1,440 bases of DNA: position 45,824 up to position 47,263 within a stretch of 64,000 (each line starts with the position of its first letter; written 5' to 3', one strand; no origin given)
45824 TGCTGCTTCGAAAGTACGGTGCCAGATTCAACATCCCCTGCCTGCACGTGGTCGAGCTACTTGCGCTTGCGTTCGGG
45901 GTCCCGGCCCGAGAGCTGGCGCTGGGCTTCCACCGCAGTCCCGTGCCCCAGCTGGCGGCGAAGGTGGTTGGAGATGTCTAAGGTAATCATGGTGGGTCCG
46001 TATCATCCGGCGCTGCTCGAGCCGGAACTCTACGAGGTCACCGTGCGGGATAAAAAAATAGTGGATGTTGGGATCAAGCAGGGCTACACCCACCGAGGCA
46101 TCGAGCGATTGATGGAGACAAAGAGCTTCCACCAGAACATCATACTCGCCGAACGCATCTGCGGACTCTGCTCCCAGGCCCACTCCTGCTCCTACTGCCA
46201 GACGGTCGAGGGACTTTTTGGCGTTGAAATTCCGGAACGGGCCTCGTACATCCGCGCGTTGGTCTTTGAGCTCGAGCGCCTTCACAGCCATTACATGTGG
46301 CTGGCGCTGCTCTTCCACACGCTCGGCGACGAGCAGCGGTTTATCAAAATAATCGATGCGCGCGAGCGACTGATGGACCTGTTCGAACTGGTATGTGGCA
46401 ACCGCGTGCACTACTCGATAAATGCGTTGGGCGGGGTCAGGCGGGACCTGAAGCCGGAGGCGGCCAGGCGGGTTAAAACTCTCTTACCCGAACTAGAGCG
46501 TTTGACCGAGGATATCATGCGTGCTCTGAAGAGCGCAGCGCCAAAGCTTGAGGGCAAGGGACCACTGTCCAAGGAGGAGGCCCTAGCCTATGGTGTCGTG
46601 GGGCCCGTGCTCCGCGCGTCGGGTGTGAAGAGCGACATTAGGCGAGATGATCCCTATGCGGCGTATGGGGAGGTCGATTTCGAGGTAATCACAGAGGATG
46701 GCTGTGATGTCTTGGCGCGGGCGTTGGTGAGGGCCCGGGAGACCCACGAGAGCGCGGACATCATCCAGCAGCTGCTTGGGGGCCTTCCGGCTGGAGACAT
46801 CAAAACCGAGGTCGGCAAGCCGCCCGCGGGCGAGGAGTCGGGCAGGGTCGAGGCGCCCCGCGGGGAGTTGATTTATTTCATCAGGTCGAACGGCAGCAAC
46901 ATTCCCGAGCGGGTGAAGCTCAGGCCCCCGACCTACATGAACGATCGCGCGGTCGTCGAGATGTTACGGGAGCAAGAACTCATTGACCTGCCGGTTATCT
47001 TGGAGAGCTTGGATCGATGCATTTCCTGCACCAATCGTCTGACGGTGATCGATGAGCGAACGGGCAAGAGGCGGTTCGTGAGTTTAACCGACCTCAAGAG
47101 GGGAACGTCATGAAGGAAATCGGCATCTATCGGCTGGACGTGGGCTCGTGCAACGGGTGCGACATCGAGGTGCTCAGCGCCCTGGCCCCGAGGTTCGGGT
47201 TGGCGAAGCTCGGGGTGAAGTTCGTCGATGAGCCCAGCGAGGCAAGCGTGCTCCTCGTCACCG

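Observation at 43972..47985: Group-4-type [NiFe] hydrogenase catalytic module in an operon with an HdrB-like CCG protein and no membrane subunits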

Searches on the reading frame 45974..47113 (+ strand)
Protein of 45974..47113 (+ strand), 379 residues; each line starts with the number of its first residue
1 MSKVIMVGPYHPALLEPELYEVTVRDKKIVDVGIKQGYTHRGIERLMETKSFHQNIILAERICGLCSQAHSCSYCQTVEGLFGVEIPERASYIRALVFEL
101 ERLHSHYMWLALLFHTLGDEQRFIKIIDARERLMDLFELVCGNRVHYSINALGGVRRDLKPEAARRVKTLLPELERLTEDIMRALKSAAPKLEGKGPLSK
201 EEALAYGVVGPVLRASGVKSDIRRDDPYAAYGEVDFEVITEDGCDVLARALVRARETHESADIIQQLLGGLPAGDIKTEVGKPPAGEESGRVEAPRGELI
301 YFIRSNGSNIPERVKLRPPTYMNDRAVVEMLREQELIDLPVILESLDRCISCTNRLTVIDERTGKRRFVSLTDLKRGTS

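Call 3: search_protein_families(library=pfam, proteins=[window:45974-47113:+], max_evalue=0.01)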
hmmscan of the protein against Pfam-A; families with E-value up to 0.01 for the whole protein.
window:45974-47113:+ (379 aa): 2 families
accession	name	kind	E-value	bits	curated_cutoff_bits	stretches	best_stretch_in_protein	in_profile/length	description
PF00346.24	Complex1_49kDa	-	4.2e-61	206.8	24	2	121-279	6-167/271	Respiratory-chain NADH dehydrogenase, 49 Kd subunit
PF00374.24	NiFeSe_Hases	-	4.5e-14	52.7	25.8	1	41-110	1-70/508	Nickel-dependent hydrogenase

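Call 4: search_protein_families(library=ncbifam, proteins=[window:45974-47113:+], max_evalue=0.01)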
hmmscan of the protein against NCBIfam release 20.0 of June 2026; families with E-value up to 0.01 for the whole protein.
window:45974-47113:+ (379 aa): 15 families
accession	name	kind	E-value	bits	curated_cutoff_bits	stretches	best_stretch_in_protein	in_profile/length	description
NF004739.1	PRK06075.1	equivalog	2.4e-88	296.5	360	2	5-279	3-280/384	NADH-quinone oxidoreductase subunit D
NF040602.1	F420_dehyd_FpoD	exception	6.2e-78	262.4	600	1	4-355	9-372/372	F420H2 dehydrogenase subunit FpoD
TIGR01962.1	NuoD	equivalog_domain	6e-76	255.8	459.35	2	4-279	4-282/386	NADH dehydrogenase (quinone) subunit D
NF008974.0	PRK12322.1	equivalog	4e-71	239.9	522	1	5-349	9-360/366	NADH-quinone oxidoreductase subunit D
NF009808.0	PRK13292.1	equivalog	2.9e-62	210.6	1156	2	4-275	409-683/791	NADH-quinone oxidoreductase subunit B/C/D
NF005649.0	PRK07415.1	equivalog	8.2e-53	179.8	583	2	4-276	12-288/394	NAD(P)H-quinone oxidoreductase subunit H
NF008728.0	PRK11742.1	equivalog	1.5e-50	172.2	840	2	8-279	220-494/598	NADH-quinone oxidoreductase subunit C/D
TIGR03295.1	frhA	equivalog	1.5e-19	70.2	392.5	1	24-183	23-190/412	coenzyme F420 hydrogenase subunit alpha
NF033181.1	NiFeSe_hydrog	equivalog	3.7e-19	69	600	2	21-109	19-106/507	nickel-dependent hydrogenase large subunit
NF045518.1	H2_NiFeSe_large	exception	3.4e-16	59.1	780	2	21-109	19-106/485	NiFeSe hydrogenase large subunit HysA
NF040828.1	sulfhyd_ShyA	equivalog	2.8e-11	43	700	1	21-114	18-111/415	NAD(P)-dependent hydrogenase/sulfhydrogenase 2 subunit alpha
NF041785.2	VhuA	equivalog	2.6e-10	39.4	800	1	40-110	38-108/418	F420-non-reducing hydrogenase Vhu subunit A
NF007778.0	PRK10467.1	equivalog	4.6e-09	35.1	969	1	34-109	32-107/567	hydrogenase 2 large subunit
NF007550.0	PRK10170.1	equivalog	2.4e-08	32.9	1101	1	21-109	34-122/597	Ni/Fe-hydrogenase large subunit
NF040832.1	sulfhyd_HydA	equivalog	0.00023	20.4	880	1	22-134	21-134/426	NADPH-dependent hydrogenase/sulfhydrogenase 1 subunit alpha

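Call 6: find_encoding_contigs(protein=window:45974-47113:+, flank=10000, max_places=6)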
Protein window:45974-47113:+ (379 aa): no gene with exactly this product is on record in the collection.

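Call 7: find_homologous_proteins(query=window:45974-47113:+, max_evalue=1e-10)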
Query window:45974-47113:+ (379 aa): 2257 proteins with E <= 1e-10 among 8000 candidates; the best 120 are listed.
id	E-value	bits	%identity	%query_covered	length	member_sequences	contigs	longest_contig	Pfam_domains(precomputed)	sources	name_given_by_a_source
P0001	1.2e-249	845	100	100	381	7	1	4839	PF00374.25,PF00346.25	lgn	-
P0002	3.6e-190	650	76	99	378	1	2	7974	PF00374.25,PF00346.25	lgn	-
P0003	1.8e-188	644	76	99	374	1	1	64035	PF00374.25,PF00346.25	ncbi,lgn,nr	ncbi:MAG: nickel-dependent hydrogenase large subunit [Candidatus Hodarchaeaceae archaeon]|nr:nickel-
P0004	4.3e-179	613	70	99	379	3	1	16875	PF00374.25,PF00346.25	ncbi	-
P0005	3.4e-176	604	71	99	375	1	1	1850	PF00374.25,PF00346.25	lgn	-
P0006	1.6e-174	598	70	99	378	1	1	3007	PF00374.25,PF00346.25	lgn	-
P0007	1.6e-173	595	70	99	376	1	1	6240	PF00374.25,PF00346.25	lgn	-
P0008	1.3e-172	592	69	99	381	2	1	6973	PF00374.25,PF00346.25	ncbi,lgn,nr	ncbi:MAG: nickel-dependent hydrogenase large subunit [Hadesarchaea archaeon]|nr:nickel-dependent hyd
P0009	8.9e-172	589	70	99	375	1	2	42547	PF00374.25,PF00346.25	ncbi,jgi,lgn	-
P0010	2.5e-171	588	68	99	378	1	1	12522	PF00374.25,PF00346.25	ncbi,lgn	-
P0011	5.4e-171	587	68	99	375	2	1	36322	PF00374.25,PF00346.25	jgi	-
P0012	9.7e-170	583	67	99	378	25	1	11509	PF00374.25,PF00346.25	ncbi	-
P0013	1.0e-169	583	66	99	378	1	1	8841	PF00374.25,PF00346.25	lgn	-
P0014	1.3e-169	582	68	99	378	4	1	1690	PF00374.25,PF00346.25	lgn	-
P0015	2.9e-169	581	67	99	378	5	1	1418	PF00374.25,PF00346.25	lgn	-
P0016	1.4e-168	579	67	100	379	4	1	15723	PF00374.25,PF00346.25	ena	-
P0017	4.2e-167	574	65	99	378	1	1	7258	PF00374.25,PF00346.25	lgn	-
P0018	1.2e-166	572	66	99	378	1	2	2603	PF00374.25,PF00346.25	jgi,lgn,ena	-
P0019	2.4e-166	571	66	99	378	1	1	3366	PF00374.25,PF00346.25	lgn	-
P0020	2.5e-166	571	66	98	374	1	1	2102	PF00374.25,PF00346.25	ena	-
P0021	6.5e-166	570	68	98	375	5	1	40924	PF00374.25,PF00346.25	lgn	-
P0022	1.9e-165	568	65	99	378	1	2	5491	PF00374.25,PF00346.25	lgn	-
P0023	4.5e-163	561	66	99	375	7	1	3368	PF00374.25,PF00346.25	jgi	-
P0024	6.0e-163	560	66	99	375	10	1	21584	PF00374.25,PF00346.25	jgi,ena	-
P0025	1.6e-162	559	66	99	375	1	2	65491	PF00374.25,PF00346.25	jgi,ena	jgi:NADH-quinone oxidoreductase subunit D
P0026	7.9e-162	557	67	99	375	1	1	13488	PF00374.25,PF00346.25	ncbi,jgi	jgi:NADH-quinone oxidoreductase subunit D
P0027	2.0e-161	555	63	99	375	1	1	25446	PF00374.25,PF00346.25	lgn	-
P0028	2.5e-160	552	64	99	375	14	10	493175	PF00374.25,PF00346.25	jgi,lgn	jgi:NADH-quinone oxidoreductase subunit D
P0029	2.8e-157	542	64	99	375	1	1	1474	PF00374.25,PF00346.25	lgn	-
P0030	4.8e-157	541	64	99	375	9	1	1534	PF00374.25,PF00346.25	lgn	-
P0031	6.8e-154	530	60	99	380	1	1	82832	PF00374.25,PF00346.25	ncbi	-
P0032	1.4e-152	526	62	99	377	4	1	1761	PF00374.25,PF00346.25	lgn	-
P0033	3.4e-150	518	60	99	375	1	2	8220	PF00374.25,PF00346.25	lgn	-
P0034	9.3e-150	517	60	99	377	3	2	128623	PF00374.25,PF00346.25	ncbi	ncbi:MAG: nickel-dependent hydrogenase large subunit [Candidatus Hadarchaeales archaeon]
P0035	2.2e-149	516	61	99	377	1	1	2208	PF00374.25,PF00346.25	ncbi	ncbi:MAG: nickel-dependent hydrogenase large subunit [Candidatus Hadarchaeales archaeon]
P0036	3.7e-148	512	58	99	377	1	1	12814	PF00374.25,PF00346.25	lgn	-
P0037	1.1e-147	510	57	99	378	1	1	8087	PF00374.25,PF00346.25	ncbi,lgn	-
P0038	5.0e-147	508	60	99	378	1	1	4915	PF00374.25,PF00346.25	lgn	-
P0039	8.6e-143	494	58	99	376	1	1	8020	PF00374.25,PF00346.25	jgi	-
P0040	7.8e-139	481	58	98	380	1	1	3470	PF00374.25,PF00346.25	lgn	-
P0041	8.0e-139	481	56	99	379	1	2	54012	PF00374.25,PF00346.25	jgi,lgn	jgi:NADH-quinone oxidoreductase subunit D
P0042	1.0e-135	471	56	99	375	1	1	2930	PF00374.25,PF00346.25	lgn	-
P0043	5.9e-133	462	53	99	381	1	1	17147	PF00374.25,PF00346.25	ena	-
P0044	3.6e-132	459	54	99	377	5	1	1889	PF00374.25,PF00346.25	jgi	-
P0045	1.1e-131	457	54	99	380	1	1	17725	PF00374.25,PF00346.25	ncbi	-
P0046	1.4e-131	457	54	97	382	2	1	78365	PF00374.25,PF00346.25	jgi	-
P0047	2.2e-131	456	53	98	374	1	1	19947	PF00374.25,PF00346.25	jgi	-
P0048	2.5e-131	456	54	98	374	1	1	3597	PF00374.25,PF00346.25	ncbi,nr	ncbi:nickel-dependent hydrogenase large subunit [Candidatus Bathyarchaeota archaeon]|nr:nickel-depen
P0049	2.9e-131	456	55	99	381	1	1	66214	PF00374.25,PF00346.25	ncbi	-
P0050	3.0e-131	456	54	98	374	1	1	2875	PF00374.25,PF00346.25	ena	-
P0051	5.7e-131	455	55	99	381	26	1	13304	PF00374.25,PF00346.25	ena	-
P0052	8.1e-131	455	54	97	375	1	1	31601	PF00374.25,PF00346.25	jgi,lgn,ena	-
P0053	8.5e-131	454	53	98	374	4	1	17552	PF00374.25,PF00346.25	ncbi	-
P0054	1.4e-130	454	55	99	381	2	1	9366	PF00374.25,PF00346.25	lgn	-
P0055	1.6e-130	454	54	99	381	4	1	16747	PF00374.25,PF00346.25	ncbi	-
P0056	2.0e-130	453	53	98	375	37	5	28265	PF00374.25,PF00346.25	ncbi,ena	-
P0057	2.5e-130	453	54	99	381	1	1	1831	PF00374.25,PF00346.25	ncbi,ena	-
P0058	2.5e-130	453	53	98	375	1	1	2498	PF00374.25,PF00346.25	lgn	-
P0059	2.8e-130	453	53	98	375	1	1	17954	PF00374.25,PF00346.25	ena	-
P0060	5.1e-130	452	53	98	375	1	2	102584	PF00374.25,PF00346.25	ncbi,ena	-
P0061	7.2e-130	451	53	98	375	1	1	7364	PF00374.25,PF00346.25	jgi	-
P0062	1.2e-129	451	53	98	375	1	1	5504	PF00374.25,PF00346.25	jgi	-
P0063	2.8e-129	449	52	97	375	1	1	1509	PF00374.25,PF00346.25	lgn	-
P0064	2.9e-129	449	52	98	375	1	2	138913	PF00374.25,PF00346.25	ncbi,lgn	ncbi:MAG: nickel-dependent hydrogenase large subunit [Candidatus Bathyarchaeia archaeon]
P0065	3.1e-129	449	54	98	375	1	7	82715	PF00374.25,PF00346.25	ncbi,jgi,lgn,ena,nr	ncbi:MAG: nickel-dependent hydrogenase large subunit [Candidatus Bathyarchaeia archaeon]|nr:nickel-d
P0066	3.2e-129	449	54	98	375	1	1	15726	PF00374.25,PF00346.25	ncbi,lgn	ncbi:MAG: nickel-dependent hydrogenase large subunit [Candidatus Bathyarchaeia archaeon]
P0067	3.4e-129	449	53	98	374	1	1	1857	PF00374.25,PF00346.25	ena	-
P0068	3.5e-129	449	52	97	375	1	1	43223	PF00374.25,PF00346.25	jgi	jgi:NADH-quinone oxidoreductase subunit D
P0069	5.3e-129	449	52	98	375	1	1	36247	PF00374.25,PF00346.25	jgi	-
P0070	7.4e-129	448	52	97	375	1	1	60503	PF00374.25,PF00346.25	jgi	jgi:NADH-quinone oxidoreductase subunit D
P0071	7.6e-129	448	52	98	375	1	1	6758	PF00374.25,PF00346.25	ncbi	-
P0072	1.1e-128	448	52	98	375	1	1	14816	PF00374.25,PF00346.25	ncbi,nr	ncbi:nickel-dependent hydrogenase large subunit [Candidatus Bathyarchaeota archaeon]|nr:nickel-depen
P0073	1.2e-128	447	52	98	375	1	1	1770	PF00374.25,PF00346.25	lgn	-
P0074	2.3e-128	446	52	98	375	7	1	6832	PF00374.25,PF00346.25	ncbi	ncbi:MAG: nickel-dependent hydrogenase large subunit [Candidatus Bathyarchaeia archaeon]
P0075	2.6e-128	446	51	98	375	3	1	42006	PF00374.25,PF00346.25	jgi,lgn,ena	-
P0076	3.2e-128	446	54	98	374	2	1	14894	PF00374.25,PF00346.25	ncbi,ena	-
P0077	3.7e-128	446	52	98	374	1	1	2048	PF00374.25,PF00346.25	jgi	-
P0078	4.1e-128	446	52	97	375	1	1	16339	PF00374.25,PF00346.25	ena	-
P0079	9.3e-128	444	52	98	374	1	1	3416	PF00374.25,PF00346.25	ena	-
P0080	1.1e-127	444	52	97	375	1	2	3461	PF00374.25,PF00346.25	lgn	-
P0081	1.5e-127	444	52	98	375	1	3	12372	PF00374.25,PF00346.25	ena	-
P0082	2.0e-127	443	52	97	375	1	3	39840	PF00374.25,PF00346.25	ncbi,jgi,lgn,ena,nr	ncbi:MAG: nickel-dependent hydrogenase large subunit [Candidatus Bathyarchaeota archaeon]|nr:nickel-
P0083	2.3e-127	443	52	98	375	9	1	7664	PF00374.25,PF00346.25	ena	-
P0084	3.0e-127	443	51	98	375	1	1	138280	PF00374.25,PF00346.25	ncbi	ncbi:MAG: nickel-dependent hydrogenase large subunit [Candidatus Bathyarchaeia archaeon]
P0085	3.2e-127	443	52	98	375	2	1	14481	PF00374.25,PF00346.25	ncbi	ncbi:MAG: nickel-dependent hydrogenase large subunit [Candidatus Bathyarchaeia archaeon]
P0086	3.2e-127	443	51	100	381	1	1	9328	PF00374.25,PF00346.25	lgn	-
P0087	4.2e-127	442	52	98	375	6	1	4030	PF00374.25,PF00346.25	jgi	jgi:membrane-bound hydrogenase subunit alpha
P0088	6.6e-127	442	52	98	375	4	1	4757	PF00374.25,PF00346.25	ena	-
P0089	1.0e-126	441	53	98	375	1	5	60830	PF00374.25,PF00346.25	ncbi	ncbi:MAG: nickel-dependent hydrogenase large subunit [Candidatus Bathyarchaeia archaeon]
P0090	1.0e-126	441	52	97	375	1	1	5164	PF00374.25,PF00346.25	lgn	-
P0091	1.4e-126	441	52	97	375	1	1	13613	PF00374.25,PF00346.25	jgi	-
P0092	2.0e-126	440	52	98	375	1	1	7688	PF00374.25,PF00346.25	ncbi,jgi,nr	ncbi:nickel-dependent hydrogenase large subunit [Candidatus Bathyarchaeota archaeon]|nr:nickel-depen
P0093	2.0e-126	440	52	98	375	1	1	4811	PF00374.25,PF00346.25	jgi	-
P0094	2.1e-126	440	52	98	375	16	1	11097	PF00374.25,PF00346.25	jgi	-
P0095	2.2e-126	440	53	98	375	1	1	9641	PF00374.25,PF00346.25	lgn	-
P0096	2.5e-126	440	52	98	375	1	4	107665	PF00374.25,PF00346.25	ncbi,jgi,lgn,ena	ncbi:MAG: nickel-dependent hydrogenase large subunit [Candidatus Bathyarchaeia archaeon]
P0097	2.6e-126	440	53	98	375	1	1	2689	PF00374.25,PF00346.25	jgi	jgi:NADH-quinone oxidoreductase subunit D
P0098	3.4e-126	439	52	98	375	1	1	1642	PF00374.25,PF00346.25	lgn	-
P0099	3.5e-126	439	52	98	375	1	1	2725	PF00374.25,PF00346.25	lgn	-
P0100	5.7e-126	439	52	98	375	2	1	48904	PF00374.25,PF00346.25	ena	-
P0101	7.8e-126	438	51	98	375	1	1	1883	PF00374.25,PF00346.25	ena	-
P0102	7.8e-126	438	51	98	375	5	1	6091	PF00374.25,PF00346.25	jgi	-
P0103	7.9e-126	438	52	98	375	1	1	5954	PF00374.25,PF00346.25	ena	-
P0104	8.8e-126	438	51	98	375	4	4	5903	PF00374.25,PF00346.25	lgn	-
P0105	1.2e-125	438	52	98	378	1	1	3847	PF00374.25,PF00346.25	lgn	-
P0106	1.5e-125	437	52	98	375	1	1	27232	PF00374.25,PF00346.25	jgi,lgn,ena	-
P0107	1.7e-125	437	52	98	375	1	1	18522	PF00374.25,PF00346.25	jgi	jgi:NADH-quinone oxidoreductase subunit D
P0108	1.7e-125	437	52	98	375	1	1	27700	PF00374.25,PF00346.25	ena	-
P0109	1.7e-125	437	52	98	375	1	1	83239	PF00374.25,PF00346.25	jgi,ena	-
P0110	1.8e-125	437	52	98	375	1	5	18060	PF00374.25,PF00346.25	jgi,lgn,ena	-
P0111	2.1e-125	437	51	98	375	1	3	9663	PF00374.25,PF00346.25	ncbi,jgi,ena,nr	ncbi:hypothetical protein CW693_02095 [Candidatus Bathyarchaeota archaeon]|nr:MAG: hypothetical prot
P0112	2.3e-125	437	52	98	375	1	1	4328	PF00374.25,PF00346.25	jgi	-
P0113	2.4e-125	436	53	98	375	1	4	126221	PF00374.25,PF00346.25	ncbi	ncbi:MAG: nickel-dependent hydrogenase large subunit [Candidatus Bathyarchaeia archaeon]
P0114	2.6e-125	436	51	98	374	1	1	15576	PF00374.25,PF00346.25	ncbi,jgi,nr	ncbi:NADH dehydrogenase subunit [Candidatus Bathyarchaeota archaeon]|nr:MAG: NADH dehydrogenase subu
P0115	2.8e-125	436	51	98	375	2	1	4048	PF00374.25,PF00346.25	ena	-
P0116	2.9e-125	436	52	98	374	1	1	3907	PF00374.25,PF00346.25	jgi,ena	-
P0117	2.9e-125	436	51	97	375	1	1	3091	PF00374.25,PF00346.25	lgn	-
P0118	3.1e-125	436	51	98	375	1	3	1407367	PF00374.25,PF00346.25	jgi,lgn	-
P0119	4.5e-125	436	52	98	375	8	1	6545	PF00374.25,PF00346.25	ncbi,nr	ncbi:nickel-dependent hydrogenase large subunit [Candidatus Bathyarchaeota archaeon]|nr:nickel-depen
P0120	4.8e-125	436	52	98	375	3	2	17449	PF00374.25,PF00346.25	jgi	jgi:Ni,Fe-hydrogenase III large subunit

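Call 8: find_encoding_contigs(protein=P0034, flank=8000, max_places=2)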
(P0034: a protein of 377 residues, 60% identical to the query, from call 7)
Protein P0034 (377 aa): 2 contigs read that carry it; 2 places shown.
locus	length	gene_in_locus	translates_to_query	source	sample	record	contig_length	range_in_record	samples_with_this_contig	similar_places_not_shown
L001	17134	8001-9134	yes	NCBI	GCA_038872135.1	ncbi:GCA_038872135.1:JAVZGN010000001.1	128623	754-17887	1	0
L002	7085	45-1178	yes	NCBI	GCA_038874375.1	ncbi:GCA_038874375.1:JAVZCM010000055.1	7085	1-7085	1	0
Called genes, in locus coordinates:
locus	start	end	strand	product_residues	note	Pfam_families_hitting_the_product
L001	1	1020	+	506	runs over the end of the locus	PF00662:Proton_antipo_N, PF10125:NADHdeh_related (weak), PF00361:Proton_antipo_M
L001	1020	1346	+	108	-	-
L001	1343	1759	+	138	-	PF01058:Oxidored_q6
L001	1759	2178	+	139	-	PF00329:Complex1_30kDa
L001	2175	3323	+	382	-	PF00374:NiFeSe_Hases, PF00346:Complex1_49kDa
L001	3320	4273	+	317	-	PF00146:NADHdh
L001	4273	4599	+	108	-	PF00037:Fer4, PF13237:Fer4_10, PF14697:Fer4_21, PF12838:Fer4_7, PF13187:Fer4_9, PF00037:Fer4, PF12837:Fer4_6 (weak), PF13484:Fer4_16 (weak), +2 more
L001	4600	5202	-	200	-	-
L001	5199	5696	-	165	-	-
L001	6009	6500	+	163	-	PF13484:Fer4_16 (faint), PF12797:Fer4_2 (weak), PF12837:Fer4_6 (weak), PF13237:Fer4_10, PF13247:Fer4_11, PF12838:Fer4_7, PF13187:Fer4_9 (weak), PF12797:Fer4_2 (weak), +2 more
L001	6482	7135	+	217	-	PF00329:Complex1_30kDa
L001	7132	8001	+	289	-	PF02754:CCG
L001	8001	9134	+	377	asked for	PF00374:NiFeSe_Hases, PF00346:Complex1_49kDa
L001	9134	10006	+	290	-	PF01058:Oxidored_q6, PF00037:Fer4, PF12797:Fer4_2 (weak), PF12837:Fer4_6, PF13237:Fer4_10, PF14697:Fer4_21, PF12838:Fer4_7, PF13187:Fer4_9, +5 more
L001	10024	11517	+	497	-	PF00931:NB-ARC (weak), PF01637:ATPase_2, PF13191:AAA_16, PF25201:nSTAND6 (weak), PF13173:AAA_14 (faint), PF13401:AAA_22, PF13424:TPR_12 (faint), PF13174:TPR_6 (faint), +5 more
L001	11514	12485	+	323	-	PF00579:tRNA-synt_1b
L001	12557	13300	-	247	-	PF01904:DUF72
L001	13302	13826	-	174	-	PF01750:HycI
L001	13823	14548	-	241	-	PF10609:ParA, PF01656:CbiA, PF09140:MipZ (weak)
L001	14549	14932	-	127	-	PF01155:HypA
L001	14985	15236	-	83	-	-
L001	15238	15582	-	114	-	-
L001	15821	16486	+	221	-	PF01872:RibD_C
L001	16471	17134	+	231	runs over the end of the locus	PF01963:TraB_PrgY_gumN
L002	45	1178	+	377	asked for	PF00374:NiFeSe_Hases, PF00346:Complex1_49kDa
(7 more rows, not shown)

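Call 9: find_encoding_contigs(protein=P0064, flank=8000, max_places=2)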
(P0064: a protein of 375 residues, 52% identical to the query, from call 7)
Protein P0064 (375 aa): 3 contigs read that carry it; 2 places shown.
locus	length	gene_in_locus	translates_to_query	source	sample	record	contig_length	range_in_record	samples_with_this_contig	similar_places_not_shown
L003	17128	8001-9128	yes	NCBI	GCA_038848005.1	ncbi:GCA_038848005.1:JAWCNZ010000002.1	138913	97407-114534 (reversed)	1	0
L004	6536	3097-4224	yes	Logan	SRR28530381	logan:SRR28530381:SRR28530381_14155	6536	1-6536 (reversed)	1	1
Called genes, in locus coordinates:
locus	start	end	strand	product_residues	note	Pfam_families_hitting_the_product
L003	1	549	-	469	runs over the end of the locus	PF14691:Fer4_20, PF01262:AlaDh_PNT_C (faint), PF07992:Pyr_redox_2, PF13241:NAD_binding_7 (faint), PF01266:DAO (faint), PF03807:F420_oxidored (faint), PF13450:NAD_binding_8 (weak), PF00070:Pyr_redox (weak), +1 more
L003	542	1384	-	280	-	PF10418:DHODB_Fe-S_bind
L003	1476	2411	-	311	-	PF01266:DAO (faint), PF01946:Thi4 (faint), PF07992:Pyr_redox_2, PF12831:FAD_oxidored (weak), PF13738:Pyr_redox_3, PF00070:Pyr_redox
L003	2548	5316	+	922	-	PF02629:CoA_binding, PF13380:CoA_binding_2, PF13607:Succ_CoA_lig, PF19045:Ligase_CoA_2, PF13549:ATP-grasp_5, PF13302:Acetyltransf_3, PF00583:Acetyltransf_1, PF13508:Acetyltransf_7 (weak), +1 more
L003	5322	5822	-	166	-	PF01750:HycI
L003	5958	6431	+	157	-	PF12837:Fer4_6 (weak), PF13237:Fer4_10 (weak), PF13247:Fer4_11, PF12838:Fer4_7 (weak), PF13187:Fer4_9 (weak), PF12797:Fer4_2 (weak), PF00037:Fer4 (weak)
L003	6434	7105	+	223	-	PF00329:Complex1_30kDa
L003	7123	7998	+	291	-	PF02754:CCG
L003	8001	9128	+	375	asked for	PF00374:NiFeSe_Hases, PF00346:Complex1_49kDa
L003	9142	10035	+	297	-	PF13237:Fer4_10 (faint), PF01058:Oxidored_q6, PF13187:Fer4_9 (faint), PF00037:Fer4, PF12797:Fer4_2 (weak), PF14697:Fer4_21, PF12838:Fer4_7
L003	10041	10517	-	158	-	-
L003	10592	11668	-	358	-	PF04014:MazE_antitoxin, PF01895:PhoU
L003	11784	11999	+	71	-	PF09834:DUF2061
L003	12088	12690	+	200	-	PF01597:GCV_H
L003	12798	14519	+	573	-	PF14691:Fer4_20, PF01266:DAO, PF01946:Thi4, PF07992:Pyr_redox_2, PF13450:NAD_binding_8, PF00037:Fer4, PF14697:Fer4_21, PF12838:Fer4_7, +17 more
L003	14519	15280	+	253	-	PF02662:FlpD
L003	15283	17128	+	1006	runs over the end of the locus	PF07992:Pyr_redox_2, PF12838:Fer4_7, PF13187:Fer4_9, PF00890:FAD_binding_2, PF07992:Pyr_redox_2, PF13450:NAD_binding_8, PF12838:Fer4_7, PF14697:Fer4_21, +21 more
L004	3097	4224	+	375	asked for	PF00374:NiFeSe_Hases, PF00346:Complex1_49kDa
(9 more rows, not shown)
